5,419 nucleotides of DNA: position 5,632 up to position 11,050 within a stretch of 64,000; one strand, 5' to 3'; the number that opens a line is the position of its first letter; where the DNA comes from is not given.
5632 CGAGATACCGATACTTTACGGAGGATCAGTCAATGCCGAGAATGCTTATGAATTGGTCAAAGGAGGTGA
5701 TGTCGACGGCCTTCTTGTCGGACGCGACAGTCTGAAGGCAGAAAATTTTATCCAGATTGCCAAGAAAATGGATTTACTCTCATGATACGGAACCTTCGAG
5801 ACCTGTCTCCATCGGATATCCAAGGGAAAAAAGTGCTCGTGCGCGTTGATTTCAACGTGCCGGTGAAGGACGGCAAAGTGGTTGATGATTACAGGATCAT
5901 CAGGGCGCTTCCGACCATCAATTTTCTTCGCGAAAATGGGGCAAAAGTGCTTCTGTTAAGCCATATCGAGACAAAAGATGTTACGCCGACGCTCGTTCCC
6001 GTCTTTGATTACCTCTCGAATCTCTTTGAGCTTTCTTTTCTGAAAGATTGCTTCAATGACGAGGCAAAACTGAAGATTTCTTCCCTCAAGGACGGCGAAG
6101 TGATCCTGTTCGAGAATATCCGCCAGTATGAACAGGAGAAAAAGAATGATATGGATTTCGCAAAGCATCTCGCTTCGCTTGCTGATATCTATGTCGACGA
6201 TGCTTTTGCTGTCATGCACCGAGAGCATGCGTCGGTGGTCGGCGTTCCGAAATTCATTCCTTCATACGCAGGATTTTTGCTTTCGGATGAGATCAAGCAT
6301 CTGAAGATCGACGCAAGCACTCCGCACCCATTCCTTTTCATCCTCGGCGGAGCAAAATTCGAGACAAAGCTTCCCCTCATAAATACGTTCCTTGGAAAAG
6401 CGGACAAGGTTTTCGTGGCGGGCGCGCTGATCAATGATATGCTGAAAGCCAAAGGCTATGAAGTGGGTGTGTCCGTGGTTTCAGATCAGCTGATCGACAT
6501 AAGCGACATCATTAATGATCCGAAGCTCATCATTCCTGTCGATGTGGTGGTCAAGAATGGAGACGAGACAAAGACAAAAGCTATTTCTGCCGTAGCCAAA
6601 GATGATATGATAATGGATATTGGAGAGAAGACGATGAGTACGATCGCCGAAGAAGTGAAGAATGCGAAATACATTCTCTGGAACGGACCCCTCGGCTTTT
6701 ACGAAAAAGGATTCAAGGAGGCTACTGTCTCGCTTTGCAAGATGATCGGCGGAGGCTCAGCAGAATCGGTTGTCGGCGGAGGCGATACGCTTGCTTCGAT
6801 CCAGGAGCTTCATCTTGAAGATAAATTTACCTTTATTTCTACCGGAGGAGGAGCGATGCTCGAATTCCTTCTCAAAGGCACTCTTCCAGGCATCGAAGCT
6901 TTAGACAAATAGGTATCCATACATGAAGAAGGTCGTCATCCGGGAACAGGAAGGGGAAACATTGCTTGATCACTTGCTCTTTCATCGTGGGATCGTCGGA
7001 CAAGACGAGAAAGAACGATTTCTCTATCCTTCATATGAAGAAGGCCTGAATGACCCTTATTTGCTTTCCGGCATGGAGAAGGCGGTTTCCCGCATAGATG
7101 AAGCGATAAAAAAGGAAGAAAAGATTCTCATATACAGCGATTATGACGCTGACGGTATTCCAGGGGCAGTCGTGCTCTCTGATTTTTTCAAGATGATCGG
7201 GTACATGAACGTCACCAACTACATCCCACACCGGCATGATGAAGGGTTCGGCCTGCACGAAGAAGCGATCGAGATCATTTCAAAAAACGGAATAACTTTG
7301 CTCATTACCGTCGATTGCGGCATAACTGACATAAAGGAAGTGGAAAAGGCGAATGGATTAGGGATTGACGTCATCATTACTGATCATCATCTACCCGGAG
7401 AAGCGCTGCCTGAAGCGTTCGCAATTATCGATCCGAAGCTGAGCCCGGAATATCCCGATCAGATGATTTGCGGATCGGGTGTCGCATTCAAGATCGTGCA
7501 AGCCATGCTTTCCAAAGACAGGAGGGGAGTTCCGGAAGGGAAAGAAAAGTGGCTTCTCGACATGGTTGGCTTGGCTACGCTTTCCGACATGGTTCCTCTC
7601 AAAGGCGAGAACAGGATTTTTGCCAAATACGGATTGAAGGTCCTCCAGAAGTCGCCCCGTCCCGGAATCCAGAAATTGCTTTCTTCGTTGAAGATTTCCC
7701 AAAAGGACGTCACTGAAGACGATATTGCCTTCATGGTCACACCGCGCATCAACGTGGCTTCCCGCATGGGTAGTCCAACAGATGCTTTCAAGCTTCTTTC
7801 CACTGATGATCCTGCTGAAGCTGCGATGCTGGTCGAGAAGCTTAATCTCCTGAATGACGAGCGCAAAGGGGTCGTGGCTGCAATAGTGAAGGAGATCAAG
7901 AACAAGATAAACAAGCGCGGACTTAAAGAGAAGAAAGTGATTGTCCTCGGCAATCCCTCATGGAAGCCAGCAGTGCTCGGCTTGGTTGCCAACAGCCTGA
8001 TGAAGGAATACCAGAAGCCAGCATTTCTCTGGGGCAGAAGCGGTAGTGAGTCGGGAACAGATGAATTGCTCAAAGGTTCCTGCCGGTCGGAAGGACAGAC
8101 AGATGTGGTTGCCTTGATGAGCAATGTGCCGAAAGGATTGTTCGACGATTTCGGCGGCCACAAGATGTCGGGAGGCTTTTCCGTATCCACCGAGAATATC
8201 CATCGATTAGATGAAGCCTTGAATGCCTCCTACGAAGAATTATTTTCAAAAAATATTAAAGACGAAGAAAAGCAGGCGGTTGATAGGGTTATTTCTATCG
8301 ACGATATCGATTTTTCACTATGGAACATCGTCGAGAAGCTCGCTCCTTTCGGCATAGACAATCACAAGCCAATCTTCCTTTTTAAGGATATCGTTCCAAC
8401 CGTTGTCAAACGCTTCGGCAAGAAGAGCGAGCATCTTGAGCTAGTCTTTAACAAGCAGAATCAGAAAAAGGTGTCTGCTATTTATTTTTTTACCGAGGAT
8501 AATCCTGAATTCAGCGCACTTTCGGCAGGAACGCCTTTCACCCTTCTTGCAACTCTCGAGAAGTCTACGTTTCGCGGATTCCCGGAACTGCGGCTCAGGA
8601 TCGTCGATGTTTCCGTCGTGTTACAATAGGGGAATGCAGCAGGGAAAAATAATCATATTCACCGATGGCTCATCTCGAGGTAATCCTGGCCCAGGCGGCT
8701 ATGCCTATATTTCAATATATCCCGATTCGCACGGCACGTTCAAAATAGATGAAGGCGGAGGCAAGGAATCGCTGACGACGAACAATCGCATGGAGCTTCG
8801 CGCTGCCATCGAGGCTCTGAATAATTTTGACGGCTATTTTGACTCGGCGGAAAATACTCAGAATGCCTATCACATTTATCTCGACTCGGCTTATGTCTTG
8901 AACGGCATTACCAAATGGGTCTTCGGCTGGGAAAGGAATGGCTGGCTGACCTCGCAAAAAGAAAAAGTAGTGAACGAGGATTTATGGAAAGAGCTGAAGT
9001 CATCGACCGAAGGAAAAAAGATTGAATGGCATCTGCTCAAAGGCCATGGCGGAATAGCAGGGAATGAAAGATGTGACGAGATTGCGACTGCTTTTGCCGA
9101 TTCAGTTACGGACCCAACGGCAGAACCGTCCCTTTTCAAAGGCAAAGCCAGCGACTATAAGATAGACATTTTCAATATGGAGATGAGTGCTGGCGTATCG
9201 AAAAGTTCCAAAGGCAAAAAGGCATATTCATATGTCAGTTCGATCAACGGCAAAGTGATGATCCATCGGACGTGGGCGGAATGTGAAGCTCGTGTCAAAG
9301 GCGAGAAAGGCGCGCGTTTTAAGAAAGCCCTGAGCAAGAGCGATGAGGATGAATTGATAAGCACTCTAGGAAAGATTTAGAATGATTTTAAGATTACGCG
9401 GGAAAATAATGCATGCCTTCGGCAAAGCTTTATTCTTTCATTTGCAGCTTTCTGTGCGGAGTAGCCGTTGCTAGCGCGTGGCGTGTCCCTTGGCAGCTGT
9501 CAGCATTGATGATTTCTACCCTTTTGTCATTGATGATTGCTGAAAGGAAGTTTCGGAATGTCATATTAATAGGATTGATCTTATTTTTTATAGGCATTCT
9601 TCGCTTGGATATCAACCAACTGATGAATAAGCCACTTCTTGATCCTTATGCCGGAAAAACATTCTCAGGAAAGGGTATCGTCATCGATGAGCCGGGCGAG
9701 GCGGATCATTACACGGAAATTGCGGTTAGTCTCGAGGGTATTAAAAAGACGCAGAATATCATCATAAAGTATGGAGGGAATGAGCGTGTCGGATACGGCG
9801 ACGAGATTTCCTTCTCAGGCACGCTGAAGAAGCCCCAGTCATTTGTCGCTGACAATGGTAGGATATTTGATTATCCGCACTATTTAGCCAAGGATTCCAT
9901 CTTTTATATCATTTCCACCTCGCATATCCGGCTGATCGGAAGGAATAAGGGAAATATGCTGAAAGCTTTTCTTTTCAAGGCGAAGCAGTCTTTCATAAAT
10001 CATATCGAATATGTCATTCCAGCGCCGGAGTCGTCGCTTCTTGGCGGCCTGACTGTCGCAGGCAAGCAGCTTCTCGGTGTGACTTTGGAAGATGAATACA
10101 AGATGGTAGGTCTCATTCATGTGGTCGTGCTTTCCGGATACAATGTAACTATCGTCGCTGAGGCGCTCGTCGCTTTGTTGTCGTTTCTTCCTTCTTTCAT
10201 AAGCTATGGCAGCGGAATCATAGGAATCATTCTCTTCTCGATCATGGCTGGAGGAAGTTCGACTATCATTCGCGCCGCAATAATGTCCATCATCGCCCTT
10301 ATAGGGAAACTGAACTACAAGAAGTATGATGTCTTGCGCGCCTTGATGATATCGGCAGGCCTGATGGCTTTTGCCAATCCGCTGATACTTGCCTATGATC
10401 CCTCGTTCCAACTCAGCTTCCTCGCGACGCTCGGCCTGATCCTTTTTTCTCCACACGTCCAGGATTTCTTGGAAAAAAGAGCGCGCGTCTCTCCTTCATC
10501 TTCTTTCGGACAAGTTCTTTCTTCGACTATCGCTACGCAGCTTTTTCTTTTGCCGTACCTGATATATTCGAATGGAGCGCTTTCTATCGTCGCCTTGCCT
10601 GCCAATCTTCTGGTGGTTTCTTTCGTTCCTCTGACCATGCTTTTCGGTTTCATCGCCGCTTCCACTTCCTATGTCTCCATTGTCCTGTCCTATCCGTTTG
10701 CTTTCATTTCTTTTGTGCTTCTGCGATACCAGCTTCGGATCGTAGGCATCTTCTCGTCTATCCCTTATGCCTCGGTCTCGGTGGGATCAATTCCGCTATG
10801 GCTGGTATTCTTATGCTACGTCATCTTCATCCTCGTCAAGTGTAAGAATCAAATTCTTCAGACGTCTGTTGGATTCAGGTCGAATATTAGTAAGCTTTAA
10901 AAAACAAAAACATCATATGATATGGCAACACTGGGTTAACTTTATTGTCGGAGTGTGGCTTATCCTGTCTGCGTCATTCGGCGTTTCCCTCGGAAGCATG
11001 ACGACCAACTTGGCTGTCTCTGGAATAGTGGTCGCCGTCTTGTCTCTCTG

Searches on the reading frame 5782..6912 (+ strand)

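Call 18: search_protein_families(library=pfam, proteins=[window:5782-6912:+], max_evalue=0.001)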
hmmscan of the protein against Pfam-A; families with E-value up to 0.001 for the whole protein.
window:5782-6912:+ (376 aa): 1 family
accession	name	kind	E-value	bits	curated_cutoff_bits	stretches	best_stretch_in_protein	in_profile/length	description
PF00162.24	PGK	-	1.5e-114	383.4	27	1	11-363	4-376/379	Phosphoglycerate kinase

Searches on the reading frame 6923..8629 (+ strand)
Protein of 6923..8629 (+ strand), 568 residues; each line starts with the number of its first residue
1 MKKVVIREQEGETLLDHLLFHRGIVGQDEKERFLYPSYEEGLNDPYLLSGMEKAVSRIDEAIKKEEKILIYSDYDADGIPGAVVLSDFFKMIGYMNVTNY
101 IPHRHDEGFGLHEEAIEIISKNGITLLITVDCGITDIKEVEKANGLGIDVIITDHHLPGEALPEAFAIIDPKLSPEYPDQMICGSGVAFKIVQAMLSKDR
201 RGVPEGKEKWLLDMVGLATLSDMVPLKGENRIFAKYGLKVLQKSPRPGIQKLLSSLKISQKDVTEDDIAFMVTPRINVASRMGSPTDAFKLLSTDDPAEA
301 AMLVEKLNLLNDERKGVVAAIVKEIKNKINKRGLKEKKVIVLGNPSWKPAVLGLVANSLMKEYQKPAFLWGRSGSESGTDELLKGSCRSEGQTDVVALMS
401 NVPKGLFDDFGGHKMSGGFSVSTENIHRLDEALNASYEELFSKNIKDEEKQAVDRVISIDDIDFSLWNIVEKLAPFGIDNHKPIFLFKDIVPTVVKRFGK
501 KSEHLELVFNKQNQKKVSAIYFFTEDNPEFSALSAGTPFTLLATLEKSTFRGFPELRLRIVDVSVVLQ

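Call 18: search_protein_families(library=pfam, proteins=[window:6923-8629:+], max_evalue=0.001)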
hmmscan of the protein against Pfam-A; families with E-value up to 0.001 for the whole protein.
window:6923-8629:+ (568 aa): 3 families
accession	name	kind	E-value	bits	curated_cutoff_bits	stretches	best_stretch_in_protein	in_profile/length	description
PF01368.27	DHH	-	2.8e-23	83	28.1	1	67-198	1-104/125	DHH family, N-terminal domain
PF17768.7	RecJ_OB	-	5e-20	72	27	1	453-562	1-107/107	RecJ OB domain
PF02272.25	DHHA1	-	9.6e-11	42.5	25.9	1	337-436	2-99/102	DHHA1 domain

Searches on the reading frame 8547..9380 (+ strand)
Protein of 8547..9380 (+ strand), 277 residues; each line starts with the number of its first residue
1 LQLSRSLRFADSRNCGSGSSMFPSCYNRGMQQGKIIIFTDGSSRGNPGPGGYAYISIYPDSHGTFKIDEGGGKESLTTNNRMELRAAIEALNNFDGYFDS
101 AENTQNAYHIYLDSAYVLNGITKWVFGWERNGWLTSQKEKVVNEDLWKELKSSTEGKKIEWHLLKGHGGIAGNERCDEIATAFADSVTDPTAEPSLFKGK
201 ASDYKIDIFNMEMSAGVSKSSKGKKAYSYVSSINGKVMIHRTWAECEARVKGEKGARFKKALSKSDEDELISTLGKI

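Call 18: search_protein_families(library=pfam, proteins=[window:8547-9380:+], max_evalue=0.001)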
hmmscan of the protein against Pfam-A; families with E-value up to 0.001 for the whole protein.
window:8547-9380:+ (277 aa): 2 families
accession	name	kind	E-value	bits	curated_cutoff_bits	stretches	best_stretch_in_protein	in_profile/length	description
PF00075.30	RNase_H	-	1.4e-37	129.4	25.8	1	34-182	3-138/141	RNase H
PF01693.22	Cauli_VI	-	0.00011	22.8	21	1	239-260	13-34/44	Ribonuclease H1 N-terminal domain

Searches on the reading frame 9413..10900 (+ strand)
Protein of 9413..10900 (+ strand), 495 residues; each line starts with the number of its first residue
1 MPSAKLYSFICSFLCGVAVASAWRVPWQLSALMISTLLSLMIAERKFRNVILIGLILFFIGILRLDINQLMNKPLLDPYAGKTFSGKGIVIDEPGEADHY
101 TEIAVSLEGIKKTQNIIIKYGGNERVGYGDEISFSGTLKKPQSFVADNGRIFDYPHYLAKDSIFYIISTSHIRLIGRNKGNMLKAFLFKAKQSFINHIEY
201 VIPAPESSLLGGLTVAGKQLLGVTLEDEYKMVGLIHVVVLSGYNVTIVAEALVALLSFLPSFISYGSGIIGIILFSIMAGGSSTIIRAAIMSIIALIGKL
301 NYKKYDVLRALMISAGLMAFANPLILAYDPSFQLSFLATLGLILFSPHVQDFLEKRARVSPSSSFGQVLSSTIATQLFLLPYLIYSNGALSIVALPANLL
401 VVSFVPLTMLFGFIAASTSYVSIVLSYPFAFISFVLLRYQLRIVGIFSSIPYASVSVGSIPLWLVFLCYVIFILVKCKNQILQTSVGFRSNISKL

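Call 18: search_protein_families(library=pfam, proteins=[window:9413-10900:+], max_evalue=0.001)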
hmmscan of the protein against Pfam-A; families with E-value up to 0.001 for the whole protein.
window:9413-10900:+ (495 aa): 2 families
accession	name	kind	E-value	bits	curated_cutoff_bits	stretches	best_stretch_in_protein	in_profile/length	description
PF03772.21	Competence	-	3.4e-40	138.6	23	1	215-475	3-263/270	Competence protein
PF13567.11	DUF4131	-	5e-10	39.8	31.6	1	25-172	5-162/165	Domain of unknown function (DUF4131)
